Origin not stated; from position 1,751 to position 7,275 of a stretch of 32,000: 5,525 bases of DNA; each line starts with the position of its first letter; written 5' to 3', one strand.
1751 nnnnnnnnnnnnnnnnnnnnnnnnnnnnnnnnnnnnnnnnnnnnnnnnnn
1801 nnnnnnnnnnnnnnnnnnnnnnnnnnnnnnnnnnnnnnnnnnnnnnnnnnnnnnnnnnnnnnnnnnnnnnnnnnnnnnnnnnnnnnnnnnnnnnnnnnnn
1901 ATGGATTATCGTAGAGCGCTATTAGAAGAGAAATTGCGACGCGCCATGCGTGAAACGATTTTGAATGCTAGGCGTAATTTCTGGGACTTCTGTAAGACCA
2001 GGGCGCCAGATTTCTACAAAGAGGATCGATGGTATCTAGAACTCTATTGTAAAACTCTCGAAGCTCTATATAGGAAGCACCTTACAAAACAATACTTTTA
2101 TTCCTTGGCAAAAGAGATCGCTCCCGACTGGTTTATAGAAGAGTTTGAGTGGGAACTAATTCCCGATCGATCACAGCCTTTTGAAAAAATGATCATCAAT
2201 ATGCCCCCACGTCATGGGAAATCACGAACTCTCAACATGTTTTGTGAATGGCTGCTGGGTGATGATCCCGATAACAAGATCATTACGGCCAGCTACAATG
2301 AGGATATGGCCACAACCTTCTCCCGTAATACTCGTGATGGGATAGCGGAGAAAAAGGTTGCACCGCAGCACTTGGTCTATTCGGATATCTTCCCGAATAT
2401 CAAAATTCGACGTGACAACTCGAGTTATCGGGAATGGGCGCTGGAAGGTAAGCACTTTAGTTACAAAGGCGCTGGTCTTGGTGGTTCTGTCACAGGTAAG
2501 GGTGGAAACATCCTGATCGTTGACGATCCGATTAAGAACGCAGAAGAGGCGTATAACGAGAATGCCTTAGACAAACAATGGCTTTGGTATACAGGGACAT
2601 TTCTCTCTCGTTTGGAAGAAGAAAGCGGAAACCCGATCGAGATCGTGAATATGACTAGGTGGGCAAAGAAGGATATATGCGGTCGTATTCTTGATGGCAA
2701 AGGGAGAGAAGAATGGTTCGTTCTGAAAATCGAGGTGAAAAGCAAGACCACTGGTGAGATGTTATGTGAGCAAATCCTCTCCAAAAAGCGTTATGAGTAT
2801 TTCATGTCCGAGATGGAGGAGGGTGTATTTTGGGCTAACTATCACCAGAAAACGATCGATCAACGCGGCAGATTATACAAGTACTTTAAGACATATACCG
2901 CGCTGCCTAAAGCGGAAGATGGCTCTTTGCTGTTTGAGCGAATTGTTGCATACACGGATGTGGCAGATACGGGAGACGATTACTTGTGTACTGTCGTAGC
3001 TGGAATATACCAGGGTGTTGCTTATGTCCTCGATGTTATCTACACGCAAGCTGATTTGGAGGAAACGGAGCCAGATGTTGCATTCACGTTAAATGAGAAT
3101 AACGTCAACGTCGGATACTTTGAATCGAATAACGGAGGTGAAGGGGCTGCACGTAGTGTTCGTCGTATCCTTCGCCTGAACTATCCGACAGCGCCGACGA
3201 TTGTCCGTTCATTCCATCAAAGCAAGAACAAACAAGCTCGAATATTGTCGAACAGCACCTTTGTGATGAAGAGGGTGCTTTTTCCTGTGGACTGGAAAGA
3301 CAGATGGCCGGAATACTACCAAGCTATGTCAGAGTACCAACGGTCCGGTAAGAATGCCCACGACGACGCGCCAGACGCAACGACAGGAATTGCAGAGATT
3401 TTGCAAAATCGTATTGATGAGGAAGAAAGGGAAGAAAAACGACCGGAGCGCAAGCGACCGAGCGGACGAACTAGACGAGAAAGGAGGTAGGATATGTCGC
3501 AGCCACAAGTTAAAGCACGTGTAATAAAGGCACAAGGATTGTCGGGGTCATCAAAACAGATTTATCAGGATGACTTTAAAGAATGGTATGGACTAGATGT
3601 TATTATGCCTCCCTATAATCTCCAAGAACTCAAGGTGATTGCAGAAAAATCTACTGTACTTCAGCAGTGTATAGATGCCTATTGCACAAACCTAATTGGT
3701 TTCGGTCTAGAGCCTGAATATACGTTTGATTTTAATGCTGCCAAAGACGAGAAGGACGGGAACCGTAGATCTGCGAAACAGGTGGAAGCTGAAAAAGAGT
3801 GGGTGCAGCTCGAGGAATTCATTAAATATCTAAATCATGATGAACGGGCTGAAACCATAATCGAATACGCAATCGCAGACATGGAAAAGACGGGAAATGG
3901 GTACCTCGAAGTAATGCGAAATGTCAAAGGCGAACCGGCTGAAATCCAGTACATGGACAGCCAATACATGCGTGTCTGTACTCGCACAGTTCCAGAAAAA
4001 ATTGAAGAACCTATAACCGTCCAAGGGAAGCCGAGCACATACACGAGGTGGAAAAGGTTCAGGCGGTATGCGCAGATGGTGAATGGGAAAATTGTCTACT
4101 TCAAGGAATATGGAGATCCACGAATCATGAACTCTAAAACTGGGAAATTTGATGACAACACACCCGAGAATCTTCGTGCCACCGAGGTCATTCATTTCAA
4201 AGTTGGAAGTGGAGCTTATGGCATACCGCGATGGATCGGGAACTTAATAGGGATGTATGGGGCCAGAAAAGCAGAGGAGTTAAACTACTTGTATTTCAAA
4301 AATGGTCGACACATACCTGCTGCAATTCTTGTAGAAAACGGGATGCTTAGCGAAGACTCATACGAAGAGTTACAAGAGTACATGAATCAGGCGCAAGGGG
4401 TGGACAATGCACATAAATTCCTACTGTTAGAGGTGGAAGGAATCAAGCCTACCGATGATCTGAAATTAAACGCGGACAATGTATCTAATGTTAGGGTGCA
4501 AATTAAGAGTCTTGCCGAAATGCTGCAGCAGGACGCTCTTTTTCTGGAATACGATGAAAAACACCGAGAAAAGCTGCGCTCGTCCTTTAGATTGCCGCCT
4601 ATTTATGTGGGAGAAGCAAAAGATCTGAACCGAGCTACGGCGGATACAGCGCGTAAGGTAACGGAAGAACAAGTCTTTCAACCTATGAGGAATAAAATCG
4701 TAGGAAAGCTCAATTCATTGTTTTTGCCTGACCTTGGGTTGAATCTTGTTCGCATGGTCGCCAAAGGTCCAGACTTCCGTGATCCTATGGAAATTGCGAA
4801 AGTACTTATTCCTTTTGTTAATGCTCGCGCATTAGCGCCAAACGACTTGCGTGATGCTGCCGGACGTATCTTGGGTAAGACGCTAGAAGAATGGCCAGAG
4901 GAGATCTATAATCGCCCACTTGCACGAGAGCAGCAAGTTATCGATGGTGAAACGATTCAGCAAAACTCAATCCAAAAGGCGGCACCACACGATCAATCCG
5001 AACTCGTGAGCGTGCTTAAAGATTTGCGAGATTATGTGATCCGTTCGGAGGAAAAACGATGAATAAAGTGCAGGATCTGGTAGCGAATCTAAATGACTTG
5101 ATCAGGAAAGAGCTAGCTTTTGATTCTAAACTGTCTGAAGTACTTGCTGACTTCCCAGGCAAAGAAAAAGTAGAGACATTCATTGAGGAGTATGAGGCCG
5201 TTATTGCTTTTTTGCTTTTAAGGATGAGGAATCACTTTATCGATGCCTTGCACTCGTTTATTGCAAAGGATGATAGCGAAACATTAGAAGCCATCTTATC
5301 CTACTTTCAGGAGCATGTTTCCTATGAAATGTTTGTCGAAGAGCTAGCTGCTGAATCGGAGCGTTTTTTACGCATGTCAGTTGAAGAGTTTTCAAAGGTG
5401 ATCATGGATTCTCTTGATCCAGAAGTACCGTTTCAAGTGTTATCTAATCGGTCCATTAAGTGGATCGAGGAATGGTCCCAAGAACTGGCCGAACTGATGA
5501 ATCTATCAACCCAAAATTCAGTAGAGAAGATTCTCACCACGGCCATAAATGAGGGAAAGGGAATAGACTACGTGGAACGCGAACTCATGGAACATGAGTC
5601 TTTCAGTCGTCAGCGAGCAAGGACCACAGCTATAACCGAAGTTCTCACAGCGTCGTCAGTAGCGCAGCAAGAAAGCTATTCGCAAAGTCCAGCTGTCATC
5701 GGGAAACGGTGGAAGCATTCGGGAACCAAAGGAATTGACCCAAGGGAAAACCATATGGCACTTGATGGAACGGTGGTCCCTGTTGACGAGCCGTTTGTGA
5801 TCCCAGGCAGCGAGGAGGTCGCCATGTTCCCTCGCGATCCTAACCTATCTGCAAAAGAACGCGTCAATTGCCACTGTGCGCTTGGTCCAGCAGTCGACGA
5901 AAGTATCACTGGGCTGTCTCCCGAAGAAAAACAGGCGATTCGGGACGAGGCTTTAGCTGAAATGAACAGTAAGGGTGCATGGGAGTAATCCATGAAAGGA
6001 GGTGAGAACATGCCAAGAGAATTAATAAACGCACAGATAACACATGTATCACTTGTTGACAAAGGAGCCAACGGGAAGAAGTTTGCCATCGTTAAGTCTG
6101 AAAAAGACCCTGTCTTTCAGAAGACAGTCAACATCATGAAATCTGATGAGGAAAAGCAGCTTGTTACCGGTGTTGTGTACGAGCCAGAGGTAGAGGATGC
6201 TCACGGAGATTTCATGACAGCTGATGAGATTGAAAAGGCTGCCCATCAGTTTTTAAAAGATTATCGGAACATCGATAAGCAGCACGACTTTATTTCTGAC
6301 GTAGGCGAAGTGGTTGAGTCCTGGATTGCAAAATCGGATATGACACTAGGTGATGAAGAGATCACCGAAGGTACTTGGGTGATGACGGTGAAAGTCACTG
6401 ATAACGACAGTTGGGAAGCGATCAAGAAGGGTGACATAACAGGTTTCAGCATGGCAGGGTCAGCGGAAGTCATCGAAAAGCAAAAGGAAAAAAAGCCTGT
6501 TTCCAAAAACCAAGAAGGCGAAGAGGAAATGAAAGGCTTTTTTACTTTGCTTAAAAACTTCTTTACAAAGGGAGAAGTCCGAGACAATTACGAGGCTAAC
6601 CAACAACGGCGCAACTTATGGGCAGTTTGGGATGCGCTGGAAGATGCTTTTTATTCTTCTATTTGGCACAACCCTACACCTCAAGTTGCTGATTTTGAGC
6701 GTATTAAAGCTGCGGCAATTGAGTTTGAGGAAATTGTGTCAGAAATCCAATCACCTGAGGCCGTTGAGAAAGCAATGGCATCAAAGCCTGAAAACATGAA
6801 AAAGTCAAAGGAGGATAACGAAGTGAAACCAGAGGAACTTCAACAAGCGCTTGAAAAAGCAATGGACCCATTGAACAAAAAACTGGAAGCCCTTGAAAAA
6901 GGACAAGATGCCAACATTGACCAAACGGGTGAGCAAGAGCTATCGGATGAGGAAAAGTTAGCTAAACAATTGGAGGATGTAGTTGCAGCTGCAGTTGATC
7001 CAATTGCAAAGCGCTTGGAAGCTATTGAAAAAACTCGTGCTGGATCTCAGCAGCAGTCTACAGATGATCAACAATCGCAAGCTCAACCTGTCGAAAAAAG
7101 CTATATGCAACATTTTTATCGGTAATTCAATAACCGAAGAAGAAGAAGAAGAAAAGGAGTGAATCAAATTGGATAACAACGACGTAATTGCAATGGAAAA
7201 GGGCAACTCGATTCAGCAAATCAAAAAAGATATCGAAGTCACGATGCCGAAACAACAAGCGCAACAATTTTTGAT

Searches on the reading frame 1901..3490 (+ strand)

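Call 64: search_protein_families(library=phrogs, proteins=[window:1901-3490:+], max_evalue=0.00001)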
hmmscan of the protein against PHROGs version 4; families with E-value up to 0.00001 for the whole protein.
window:1901-3490:+ (529 aa): 5 families
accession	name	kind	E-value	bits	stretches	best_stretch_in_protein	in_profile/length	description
phrog_30251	-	head and packaging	1.5e-136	457.8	1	59-507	14-467/799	terminase large subunit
phrog_38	-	head and packaging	1.2e-94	319.4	1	14-519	257-724/760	terminase large subunit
phrog_4758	-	head and packaging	2.7e-51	175.3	1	22-278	15-234/243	terminase large subunit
phrog_5573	-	head and packaging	4.1e-37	128.9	1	270-510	10-243/250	terminase large subunit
phrog_8148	-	head and packaging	7.2e-07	30.4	1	22-58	15-51/64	terminase small subunit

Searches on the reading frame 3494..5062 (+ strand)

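Call 64: search_protein_families(library=phrogs, proteins=[window:3494-5062:+], max_evalue=0.00001)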
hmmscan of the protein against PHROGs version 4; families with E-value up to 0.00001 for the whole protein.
window:3494-5062:+ (522 aa): 3 families
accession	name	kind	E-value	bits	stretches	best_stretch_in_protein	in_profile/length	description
phrog_12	-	head and packaging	1.5e-47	164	1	22-459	64-416/646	portal protein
phrog_2662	-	head and packaging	1e-13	51.8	1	24-458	37-405/717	portal protein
phrog_68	-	head and packaging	2.5e-10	40.6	1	237-316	168-247/344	portal protein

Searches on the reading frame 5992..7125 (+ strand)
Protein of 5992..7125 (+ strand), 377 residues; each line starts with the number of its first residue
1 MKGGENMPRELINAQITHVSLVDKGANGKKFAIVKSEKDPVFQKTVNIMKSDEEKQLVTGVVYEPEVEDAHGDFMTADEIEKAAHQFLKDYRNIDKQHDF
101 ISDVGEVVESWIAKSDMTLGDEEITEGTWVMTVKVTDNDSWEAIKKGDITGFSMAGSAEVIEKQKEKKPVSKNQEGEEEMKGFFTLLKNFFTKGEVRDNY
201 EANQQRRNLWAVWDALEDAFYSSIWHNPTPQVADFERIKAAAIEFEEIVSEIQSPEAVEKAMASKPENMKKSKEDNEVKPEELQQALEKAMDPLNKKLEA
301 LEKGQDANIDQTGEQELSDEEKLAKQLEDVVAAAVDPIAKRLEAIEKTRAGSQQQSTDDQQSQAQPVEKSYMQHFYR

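Call 64: search_protein_families(library=phrogs, proteins=[window:5992-7125:+], max_evalue=0.00001)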
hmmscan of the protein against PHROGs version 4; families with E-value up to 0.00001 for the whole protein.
window:5992-7125:+ (377 aa): 12 families
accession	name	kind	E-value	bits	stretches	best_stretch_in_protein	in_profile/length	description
phrog_3017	-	head and packaging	6.6e-121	405.3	2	7-271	1-268/402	head maturation protease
phrog_1530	-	other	5.4e-44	152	1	23-179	217-370/379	DNA methyltransferase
phrog_19260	-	unknown function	8.6e-30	105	1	8-202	2-190/253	-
phrog_15223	-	other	1.5e-27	97.8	1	45-179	3-134/199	protease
phrog_34096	-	head and packaging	7e-26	92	1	43-166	121-243/412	head maturation protease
phrog_13242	-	unknown function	1.1e-21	78.4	1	44-161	306-426/450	-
phrog_33677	-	head and packaging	1.8e-21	77.8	1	52-163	153-269/564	head maturation protease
phrog_24921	-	unknown function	1.3e-14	55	1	13-180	13-190/349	-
phrog_24841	-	unknown function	8.2e-10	39.2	1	40-158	7-121/628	-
phrog_14859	-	DNA, RNA and nucleotide metabolism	2.1e-07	31.3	1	19-164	214-365/373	RNA ligase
phrog_26743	-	unknown function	2.2e-06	28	1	38-155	8-130/465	-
phrog_31676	-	unknown function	5.3e-06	26.8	1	75-156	13-101/328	-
